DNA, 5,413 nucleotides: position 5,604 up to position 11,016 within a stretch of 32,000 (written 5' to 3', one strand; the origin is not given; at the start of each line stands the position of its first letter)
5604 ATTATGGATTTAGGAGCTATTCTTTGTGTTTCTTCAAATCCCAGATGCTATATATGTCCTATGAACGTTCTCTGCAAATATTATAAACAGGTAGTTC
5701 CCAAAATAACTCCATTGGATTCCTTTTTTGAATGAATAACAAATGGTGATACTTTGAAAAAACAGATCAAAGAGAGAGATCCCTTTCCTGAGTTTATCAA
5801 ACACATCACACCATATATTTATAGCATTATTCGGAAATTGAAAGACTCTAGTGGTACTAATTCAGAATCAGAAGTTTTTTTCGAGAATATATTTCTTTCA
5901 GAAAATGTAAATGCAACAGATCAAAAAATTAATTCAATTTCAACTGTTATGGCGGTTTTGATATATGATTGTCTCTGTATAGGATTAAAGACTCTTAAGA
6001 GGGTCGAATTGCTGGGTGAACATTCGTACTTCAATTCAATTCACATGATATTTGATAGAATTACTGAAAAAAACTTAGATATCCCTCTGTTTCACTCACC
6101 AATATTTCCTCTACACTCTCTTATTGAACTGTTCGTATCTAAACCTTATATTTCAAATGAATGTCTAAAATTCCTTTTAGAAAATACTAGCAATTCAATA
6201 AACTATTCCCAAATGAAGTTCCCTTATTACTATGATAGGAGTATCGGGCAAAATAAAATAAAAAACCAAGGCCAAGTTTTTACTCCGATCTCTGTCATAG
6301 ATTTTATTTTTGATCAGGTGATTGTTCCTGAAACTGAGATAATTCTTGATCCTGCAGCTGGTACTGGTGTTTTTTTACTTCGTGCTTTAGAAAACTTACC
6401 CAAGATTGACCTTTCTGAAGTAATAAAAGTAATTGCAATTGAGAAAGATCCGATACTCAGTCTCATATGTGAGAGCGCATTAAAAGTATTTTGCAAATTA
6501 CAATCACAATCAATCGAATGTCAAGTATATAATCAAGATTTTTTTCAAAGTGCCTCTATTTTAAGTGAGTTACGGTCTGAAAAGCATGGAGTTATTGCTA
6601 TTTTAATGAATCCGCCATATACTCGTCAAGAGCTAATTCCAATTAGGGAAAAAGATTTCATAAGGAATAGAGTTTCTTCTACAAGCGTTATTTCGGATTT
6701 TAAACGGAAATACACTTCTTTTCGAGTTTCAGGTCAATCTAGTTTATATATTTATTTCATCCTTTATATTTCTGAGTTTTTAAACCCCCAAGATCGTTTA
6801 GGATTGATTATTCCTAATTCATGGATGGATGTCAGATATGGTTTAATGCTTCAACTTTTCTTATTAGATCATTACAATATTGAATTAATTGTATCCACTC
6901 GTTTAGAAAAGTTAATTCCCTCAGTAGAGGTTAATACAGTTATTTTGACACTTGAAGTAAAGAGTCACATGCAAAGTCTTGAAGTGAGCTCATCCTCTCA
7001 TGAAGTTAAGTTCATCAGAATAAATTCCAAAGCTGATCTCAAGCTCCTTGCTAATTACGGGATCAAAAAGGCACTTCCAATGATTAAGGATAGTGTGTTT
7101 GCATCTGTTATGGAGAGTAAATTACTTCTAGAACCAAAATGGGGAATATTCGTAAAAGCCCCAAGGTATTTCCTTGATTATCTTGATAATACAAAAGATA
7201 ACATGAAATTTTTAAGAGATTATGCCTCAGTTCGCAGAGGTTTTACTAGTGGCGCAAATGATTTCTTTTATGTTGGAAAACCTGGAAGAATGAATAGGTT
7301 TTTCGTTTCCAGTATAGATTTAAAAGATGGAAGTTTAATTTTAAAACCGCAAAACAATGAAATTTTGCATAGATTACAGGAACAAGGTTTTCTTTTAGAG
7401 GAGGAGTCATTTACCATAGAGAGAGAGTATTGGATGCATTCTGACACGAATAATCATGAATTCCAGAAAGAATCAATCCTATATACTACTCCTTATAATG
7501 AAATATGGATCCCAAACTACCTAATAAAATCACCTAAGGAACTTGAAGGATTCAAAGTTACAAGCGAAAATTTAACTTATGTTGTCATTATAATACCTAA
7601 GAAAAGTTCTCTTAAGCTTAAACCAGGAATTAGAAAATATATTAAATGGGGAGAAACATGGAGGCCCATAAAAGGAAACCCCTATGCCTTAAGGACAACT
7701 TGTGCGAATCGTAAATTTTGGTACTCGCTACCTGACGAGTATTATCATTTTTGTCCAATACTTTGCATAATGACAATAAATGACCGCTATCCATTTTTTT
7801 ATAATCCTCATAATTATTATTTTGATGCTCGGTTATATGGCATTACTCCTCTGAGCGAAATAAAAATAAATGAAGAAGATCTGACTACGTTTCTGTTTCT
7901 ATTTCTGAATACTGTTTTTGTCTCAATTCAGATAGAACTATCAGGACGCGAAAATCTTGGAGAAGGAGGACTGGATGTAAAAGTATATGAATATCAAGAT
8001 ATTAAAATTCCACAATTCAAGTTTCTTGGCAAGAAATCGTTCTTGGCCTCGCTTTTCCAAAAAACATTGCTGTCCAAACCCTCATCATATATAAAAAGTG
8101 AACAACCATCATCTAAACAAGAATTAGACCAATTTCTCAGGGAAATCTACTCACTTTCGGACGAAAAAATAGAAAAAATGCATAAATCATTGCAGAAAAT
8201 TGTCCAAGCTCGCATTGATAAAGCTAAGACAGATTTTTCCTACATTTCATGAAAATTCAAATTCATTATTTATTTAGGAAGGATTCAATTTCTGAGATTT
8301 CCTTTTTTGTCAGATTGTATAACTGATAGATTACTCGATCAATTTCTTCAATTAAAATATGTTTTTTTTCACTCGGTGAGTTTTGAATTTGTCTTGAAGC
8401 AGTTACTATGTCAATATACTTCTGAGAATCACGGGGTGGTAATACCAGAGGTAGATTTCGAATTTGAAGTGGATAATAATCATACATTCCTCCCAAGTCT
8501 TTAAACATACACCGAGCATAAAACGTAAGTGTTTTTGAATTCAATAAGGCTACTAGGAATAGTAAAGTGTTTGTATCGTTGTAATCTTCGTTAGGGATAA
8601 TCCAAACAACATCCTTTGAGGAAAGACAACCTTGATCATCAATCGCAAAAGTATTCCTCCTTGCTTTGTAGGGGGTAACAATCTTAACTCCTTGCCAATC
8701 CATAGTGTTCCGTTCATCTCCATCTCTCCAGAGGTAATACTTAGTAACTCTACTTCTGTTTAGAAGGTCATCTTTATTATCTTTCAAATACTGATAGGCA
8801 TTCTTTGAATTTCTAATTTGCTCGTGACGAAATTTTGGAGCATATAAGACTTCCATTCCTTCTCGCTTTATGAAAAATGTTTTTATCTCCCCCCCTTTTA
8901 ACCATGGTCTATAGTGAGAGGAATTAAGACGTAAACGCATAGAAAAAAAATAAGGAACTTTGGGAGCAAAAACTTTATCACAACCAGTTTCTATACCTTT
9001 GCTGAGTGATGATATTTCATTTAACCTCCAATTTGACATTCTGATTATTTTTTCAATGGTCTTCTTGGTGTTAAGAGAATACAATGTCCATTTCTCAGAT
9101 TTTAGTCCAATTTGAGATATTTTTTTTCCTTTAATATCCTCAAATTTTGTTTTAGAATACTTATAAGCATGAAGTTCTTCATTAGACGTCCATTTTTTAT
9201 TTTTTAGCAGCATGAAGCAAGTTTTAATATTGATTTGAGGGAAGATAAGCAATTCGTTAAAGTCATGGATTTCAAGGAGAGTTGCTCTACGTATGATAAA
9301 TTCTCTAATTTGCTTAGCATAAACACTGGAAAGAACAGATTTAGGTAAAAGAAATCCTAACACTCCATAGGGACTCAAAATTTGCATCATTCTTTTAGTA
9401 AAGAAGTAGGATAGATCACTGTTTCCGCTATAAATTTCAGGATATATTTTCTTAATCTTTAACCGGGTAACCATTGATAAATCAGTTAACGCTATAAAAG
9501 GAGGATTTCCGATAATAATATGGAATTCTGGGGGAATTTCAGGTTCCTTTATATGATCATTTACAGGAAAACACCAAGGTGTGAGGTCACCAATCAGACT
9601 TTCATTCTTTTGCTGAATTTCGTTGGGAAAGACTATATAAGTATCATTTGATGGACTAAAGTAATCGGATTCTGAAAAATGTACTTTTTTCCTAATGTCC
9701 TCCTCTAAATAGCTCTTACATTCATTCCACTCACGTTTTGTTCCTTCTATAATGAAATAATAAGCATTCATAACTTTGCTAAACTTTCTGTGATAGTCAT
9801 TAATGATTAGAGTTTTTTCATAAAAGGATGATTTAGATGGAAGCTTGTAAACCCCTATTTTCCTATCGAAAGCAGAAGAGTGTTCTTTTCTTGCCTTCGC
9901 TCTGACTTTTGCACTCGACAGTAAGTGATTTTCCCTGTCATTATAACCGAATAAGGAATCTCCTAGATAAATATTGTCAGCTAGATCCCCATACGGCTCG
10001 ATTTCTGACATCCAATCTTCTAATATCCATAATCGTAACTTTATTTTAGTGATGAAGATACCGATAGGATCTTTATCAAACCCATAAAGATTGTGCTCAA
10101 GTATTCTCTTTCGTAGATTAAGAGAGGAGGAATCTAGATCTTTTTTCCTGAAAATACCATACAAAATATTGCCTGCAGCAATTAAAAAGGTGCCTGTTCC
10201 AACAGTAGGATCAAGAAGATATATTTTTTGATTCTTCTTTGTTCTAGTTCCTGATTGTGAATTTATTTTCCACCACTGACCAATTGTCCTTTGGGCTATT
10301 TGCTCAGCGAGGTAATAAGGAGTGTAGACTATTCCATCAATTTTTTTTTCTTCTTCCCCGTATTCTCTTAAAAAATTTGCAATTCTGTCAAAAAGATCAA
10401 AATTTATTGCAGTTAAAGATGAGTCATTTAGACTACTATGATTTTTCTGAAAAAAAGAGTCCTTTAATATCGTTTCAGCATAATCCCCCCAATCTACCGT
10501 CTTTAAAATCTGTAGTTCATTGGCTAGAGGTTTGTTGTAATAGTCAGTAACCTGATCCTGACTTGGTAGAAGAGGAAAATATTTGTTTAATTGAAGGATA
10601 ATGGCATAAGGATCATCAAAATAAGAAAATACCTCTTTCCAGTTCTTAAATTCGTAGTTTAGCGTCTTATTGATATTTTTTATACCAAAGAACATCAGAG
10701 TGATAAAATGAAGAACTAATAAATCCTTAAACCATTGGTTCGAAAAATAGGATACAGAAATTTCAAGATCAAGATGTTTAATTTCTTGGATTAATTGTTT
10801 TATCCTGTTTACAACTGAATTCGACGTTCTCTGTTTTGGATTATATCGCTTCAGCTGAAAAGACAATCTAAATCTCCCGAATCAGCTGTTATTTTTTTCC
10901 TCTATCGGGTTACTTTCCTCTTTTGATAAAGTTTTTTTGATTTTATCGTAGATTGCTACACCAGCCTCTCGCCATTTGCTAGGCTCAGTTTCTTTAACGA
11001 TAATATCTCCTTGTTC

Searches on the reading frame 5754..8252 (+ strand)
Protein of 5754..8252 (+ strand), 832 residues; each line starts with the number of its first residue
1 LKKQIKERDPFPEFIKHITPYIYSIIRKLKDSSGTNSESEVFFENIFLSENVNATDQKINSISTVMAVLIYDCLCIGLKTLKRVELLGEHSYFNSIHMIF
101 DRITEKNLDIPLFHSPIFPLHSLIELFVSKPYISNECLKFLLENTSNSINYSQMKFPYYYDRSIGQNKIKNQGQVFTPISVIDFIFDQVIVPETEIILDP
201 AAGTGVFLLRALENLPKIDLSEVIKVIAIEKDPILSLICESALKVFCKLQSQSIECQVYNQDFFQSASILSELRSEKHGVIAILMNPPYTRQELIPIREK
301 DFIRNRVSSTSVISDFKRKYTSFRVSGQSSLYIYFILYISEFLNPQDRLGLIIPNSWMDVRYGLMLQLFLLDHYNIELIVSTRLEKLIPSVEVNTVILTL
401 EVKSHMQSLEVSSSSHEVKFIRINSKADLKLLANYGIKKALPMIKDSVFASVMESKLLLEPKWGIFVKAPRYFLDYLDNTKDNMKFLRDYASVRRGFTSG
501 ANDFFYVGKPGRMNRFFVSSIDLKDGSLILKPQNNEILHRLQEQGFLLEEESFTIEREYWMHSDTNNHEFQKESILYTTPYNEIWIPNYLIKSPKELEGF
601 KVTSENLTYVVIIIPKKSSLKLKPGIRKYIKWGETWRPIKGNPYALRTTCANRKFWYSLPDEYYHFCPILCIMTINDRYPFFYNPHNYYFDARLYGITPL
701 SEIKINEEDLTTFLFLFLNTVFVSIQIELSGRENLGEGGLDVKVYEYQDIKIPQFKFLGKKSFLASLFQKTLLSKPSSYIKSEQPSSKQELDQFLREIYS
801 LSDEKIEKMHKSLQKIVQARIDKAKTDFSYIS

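Call 42: search_protein_families(library=pfam, proteins=[window:5754-8252:+])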
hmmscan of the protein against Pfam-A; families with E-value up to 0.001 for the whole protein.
window:5754-8252:+ (832 aa): 2 families
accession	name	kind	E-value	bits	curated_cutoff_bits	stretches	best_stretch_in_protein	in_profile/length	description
PF07669.17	Eco57I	-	6.4e-12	46.3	25.3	1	260-382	55-165/171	Eco57I restriction-modification methylase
PF02384.22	N6_Mtase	-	6.5e-12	45.8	20.4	1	165-406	18-236/311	N-6 DNA Methylase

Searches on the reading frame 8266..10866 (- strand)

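Call 42: search_protein_families(library=pfam, proteins=[window:8266-10866:-])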
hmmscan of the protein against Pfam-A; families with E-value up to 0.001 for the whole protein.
window:8266-10866:- (866 aa): 3 families
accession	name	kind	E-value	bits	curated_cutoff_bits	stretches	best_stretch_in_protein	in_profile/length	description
PF07669.17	Eco57I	-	2.7e-20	73.6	25.3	1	258-542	1-171/171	Eco57I restriction-modification methylase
PF02384.22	N6_Mtase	-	8.6e-13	48.7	20.4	2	443-574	119-250/311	N-6 DNA Methylase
PF12950.13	TaqI_C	-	1e-07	32.7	26.5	1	655-807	3-118/118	TaqI-like C-terminal specificity domain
